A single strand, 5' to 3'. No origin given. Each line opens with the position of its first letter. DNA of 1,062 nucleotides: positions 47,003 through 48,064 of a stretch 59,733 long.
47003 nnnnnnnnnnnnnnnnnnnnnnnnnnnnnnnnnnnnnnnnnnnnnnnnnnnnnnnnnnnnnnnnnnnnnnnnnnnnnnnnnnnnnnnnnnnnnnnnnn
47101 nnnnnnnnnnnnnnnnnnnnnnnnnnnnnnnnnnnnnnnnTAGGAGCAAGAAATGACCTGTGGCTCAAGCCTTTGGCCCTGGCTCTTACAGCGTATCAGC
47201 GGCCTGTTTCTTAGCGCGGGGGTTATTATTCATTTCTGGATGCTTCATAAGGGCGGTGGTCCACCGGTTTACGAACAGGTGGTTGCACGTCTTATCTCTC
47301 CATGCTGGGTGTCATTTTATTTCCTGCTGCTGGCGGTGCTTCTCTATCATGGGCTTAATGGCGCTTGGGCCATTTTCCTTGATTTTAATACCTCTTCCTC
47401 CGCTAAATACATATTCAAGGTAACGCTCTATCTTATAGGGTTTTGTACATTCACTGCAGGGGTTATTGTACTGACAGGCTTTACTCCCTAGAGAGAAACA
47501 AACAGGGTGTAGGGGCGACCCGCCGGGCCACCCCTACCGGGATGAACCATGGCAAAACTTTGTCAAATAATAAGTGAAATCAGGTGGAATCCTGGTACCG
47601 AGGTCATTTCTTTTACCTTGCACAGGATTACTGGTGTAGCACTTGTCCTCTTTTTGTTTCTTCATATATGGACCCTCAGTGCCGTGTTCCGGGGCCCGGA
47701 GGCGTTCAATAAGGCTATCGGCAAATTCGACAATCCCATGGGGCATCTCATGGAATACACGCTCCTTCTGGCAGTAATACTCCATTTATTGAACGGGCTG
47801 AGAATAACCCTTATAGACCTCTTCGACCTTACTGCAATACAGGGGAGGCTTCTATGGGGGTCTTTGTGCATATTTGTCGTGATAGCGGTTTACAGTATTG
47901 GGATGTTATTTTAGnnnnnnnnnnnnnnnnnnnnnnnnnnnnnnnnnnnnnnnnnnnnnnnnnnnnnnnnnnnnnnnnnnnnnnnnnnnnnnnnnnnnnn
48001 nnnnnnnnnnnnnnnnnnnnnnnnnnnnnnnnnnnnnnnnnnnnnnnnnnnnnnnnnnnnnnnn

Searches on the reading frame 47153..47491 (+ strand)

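Call 4: search_protein_families(library=pfam, proteins=[window:47153-47491:+])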
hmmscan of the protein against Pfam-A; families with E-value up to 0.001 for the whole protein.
window:47153-47491:+ (112 aa): 1 family
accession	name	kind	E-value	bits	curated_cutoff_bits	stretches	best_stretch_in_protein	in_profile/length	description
PF01127.27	Sdh_cyt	-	1.4e-11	45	25.8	1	7-95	20-119/122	Succinate dehydrogenase/Fumarate reductase transmembrane subunit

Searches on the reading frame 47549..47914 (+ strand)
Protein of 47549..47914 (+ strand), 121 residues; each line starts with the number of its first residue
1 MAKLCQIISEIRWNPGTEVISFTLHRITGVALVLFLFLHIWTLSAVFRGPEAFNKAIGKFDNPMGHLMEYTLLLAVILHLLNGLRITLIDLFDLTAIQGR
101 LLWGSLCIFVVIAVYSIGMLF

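Call 38: search_protein_families(library=pfam, proteins=[window:47549-47914:+], max_evalue=0.00001)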
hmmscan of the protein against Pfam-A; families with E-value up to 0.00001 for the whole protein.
window:47549-47914:+ (121 aa): 1 family
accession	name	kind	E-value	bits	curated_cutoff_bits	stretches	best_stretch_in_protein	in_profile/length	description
PF01127.27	Sdh_cyt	-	9.1e-15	55.3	25.8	1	13-113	14-117/122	Succinate dehydrogenase/Fumarate reductase transmembrane subunit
